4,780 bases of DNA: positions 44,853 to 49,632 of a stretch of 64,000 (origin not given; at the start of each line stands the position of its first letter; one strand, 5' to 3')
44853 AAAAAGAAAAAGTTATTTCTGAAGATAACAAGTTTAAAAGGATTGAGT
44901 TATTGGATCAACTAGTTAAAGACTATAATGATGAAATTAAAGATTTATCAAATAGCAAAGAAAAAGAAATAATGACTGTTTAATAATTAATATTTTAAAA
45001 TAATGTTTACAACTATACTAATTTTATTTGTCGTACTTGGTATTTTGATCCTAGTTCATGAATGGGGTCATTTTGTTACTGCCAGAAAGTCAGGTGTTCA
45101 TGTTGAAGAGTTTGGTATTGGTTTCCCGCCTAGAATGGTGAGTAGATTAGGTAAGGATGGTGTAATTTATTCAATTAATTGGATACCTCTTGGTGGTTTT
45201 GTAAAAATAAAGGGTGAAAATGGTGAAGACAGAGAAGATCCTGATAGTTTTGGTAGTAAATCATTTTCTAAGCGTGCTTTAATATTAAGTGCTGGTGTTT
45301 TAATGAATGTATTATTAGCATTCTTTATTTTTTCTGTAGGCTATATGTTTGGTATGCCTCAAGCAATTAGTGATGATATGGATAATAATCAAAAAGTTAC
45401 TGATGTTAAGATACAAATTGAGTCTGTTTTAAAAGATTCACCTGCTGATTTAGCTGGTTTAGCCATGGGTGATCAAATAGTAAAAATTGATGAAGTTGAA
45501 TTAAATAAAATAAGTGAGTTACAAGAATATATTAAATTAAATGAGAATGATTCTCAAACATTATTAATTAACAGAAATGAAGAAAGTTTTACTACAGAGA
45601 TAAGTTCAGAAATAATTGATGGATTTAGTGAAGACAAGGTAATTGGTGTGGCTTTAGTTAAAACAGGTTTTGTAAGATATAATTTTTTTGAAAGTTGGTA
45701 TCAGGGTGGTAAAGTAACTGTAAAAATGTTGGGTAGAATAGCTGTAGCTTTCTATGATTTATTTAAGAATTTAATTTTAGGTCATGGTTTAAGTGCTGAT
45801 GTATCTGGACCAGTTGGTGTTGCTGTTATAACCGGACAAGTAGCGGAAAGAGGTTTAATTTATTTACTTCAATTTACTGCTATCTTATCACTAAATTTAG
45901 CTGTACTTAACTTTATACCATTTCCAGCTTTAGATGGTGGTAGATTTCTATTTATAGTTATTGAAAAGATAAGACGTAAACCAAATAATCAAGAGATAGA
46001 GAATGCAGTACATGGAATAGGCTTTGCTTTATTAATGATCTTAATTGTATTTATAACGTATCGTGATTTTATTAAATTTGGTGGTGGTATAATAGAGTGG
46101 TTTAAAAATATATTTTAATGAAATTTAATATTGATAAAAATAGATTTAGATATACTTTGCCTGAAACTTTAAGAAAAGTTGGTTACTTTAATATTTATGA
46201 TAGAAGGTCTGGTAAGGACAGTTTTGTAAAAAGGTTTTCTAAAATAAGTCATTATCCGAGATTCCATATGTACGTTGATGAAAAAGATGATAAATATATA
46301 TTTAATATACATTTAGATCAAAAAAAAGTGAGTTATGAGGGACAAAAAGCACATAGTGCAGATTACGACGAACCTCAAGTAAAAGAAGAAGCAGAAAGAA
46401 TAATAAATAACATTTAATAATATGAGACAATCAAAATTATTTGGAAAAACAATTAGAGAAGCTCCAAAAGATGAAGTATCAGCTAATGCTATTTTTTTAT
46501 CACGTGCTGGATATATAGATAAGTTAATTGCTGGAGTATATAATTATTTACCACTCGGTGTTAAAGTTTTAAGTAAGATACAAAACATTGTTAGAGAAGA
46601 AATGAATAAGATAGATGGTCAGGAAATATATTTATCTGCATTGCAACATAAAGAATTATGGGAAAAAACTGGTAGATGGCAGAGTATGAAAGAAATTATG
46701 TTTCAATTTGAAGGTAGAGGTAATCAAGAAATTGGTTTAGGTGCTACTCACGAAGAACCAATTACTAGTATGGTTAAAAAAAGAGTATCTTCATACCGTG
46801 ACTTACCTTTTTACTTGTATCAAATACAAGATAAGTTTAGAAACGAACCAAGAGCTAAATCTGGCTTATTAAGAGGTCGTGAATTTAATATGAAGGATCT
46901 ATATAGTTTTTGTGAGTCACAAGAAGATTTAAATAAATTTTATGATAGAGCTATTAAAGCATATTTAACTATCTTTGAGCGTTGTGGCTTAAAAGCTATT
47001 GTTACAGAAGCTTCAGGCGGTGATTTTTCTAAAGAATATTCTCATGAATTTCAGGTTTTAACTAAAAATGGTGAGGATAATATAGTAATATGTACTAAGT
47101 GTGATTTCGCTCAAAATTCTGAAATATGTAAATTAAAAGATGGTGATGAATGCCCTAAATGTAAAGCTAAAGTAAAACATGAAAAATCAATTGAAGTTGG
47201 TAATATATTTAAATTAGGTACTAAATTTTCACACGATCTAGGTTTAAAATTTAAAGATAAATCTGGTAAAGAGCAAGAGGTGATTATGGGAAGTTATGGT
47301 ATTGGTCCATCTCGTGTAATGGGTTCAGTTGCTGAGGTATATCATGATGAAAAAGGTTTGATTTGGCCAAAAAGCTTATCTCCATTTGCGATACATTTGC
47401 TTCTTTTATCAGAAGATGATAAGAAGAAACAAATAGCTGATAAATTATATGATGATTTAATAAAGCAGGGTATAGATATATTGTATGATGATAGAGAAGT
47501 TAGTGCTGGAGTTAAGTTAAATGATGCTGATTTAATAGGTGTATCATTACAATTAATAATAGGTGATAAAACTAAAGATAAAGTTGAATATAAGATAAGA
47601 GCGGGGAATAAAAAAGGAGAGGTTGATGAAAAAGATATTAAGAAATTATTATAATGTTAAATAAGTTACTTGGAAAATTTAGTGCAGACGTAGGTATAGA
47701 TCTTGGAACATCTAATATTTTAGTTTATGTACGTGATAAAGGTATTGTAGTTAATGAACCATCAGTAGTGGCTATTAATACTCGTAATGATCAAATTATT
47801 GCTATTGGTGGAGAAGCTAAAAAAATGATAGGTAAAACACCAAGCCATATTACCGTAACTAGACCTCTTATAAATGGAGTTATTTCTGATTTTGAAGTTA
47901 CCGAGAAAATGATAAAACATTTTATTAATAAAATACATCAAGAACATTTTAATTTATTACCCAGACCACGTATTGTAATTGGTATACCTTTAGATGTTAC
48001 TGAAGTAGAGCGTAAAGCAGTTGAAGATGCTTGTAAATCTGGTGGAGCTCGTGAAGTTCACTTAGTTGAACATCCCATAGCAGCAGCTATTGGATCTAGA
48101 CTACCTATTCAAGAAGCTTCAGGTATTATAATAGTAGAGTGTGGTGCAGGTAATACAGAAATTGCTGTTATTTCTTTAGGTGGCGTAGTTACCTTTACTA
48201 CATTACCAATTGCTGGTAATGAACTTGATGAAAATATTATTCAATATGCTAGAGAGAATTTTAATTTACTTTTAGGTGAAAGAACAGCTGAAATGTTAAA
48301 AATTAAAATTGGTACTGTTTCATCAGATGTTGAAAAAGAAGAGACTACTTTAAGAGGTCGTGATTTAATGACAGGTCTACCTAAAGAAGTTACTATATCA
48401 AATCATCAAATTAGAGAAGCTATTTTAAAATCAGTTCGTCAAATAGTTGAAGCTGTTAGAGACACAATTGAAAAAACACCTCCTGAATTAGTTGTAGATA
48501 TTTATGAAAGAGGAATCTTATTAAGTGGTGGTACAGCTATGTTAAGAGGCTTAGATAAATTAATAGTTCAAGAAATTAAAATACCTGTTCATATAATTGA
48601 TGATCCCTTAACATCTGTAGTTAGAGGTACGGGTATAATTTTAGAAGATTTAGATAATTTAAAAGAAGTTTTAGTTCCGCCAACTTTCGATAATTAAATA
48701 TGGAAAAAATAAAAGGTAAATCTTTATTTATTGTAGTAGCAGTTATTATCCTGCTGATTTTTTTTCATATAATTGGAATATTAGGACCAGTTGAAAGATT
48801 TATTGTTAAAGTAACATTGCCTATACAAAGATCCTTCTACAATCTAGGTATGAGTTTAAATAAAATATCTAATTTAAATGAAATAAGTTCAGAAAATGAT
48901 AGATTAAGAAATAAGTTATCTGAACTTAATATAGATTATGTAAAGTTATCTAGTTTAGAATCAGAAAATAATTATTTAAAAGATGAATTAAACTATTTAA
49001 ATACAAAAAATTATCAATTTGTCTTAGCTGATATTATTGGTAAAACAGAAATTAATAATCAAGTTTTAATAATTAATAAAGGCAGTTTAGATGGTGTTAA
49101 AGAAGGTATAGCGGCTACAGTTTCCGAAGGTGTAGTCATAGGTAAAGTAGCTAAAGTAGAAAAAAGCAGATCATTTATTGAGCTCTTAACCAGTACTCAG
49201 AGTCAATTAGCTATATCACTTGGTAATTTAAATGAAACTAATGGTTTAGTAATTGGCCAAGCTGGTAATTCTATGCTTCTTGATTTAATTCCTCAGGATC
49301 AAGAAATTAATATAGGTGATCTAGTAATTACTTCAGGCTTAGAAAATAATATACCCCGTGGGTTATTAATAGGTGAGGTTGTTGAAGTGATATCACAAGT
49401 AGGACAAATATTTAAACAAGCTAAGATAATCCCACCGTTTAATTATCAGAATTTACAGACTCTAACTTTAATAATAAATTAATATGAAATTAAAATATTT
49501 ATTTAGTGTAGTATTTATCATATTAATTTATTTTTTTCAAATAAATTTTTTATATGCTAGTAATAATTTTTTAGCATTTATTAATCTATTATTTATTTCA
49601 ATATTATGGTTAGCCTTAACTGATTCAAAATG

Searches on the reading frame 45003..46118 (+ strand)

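Call 38: search_protein_families(library=pfam, proteins=[window:45003-46118:+], max_evalue=0.001)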
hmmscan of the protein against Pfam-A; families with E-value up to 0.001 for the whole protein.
window:45003-46118:+ (371 aa): 4 families
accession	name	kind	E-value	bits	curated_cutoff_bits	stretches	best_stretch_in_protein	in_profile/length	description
PF02163.28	Peptidase_M50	-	6.3e-57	192.9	27.2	1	8-347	2-221/221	Peptidase family M50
PF17820.7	PDZ_6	-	3.4e-11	43.2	27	1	139-190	2-53/54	PDZ domain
PF13180.12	PDZ_2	-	5.6e-08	33.4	27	1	131-200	12-78/80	PDZ domain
PF00595.29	PDZ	-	5.2e-07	30.4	23.2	1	129-181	21-71/81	PDZ domain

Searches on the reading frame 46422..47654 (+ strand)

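Call 38: search_protein_families(library=pfam, proteins=[window:46422-47654:+], max_evalue=0.001)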
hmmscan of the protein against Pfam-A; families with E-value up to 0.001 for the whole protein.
window:46422-47654:+ (410 aa): 2 families
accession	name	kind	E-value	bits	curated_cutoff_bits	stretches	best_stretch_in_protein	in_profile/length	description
PF00587.30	tRNA-synt_2b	-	6e-36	124.6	29.3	1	94-307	1-179/179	tRNA synthetase class II core domain (G, H, P, S and T)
PF03129.25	HGTP_anticodon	-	1.9e-13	50.8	21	1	329-408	7-89/94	Anticodon binding domain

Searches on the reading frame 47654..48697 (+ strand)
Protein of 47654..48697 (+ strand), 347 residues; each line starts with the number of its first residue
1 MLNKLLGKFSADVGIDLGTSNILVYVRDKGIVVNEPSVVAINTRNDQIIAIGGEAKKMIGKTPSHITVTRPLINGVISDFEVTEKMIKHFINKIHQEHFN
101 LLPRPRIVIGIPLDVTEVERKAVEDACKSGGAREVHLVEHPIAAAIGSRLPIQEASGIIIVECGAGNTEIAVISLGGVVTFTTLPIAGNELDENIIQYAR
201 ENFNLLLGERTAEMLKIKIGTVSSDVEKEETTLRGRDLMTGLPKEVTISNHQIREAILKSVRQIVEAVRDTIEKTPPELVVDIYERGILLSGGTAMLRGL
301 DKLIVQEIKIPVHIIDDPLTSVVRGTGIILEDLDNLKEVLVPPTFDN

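Call 38: search_protein_families(library=pfam, proteins=[window:47654-48697:+], max_evalue=0.001)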
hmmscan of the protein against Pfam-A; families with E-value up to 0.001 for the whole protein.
window:47654-48697:+ (347 aa): 6 families
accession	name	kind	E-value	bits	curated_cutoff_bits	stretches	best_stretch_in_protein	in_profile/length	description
PF06723.19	MreB_Mbl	-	3.7e-133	443.9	27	1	11-337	2-326/327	MreB/Mbl protein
PF00022.25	Actin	-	1.6e-11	43.9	27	1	26-201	21-189/410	Actin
PF14450.12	FtsA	-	2.7e-09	37.9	31.8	1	160-316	2-111/127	Cell division protein FtsA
PF00012.26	HSP70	-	5.1e-07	28.7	20.6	1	106-204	135-239/599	Hsp70 protein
PF11104.14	PilM_2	-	1.1e-05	24.9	27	0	288-316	278-306/340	Type IV pilus assembly protein PilM;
PF25216.1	Volactin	-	1.5e-05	25.1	35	1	39-326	49-317/321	Volactin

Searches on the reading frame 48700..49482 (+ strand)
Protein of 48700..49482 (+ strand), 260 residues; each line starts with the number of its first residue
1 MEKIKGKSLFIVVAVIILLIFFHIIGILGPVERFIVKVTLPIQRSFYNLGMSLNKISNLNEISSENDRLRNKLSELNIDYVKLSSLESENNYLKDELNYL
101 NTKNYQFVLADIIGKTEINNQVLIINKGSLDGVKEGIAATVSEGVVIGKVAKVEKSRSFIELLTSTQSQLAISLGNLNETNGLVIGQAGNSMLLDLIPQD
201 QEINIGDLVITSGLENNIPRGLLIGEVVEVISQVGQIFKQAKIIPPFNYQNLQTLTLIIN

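Call 38: search_protein_families(library=pfam, proteins=[window:48700-49482:+], max_evalue=0.001)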
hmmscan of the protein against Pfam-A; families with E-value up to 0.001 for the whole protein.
window:48700-49482:+ (260 aa): 1 family
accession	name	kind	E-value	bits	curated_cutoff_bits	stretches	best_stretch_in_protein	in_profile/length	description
PF04085.20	MreC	-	3.4e-28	98.7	28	1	119-258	9-146/147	Rod shape-determining protein MreC, barrel core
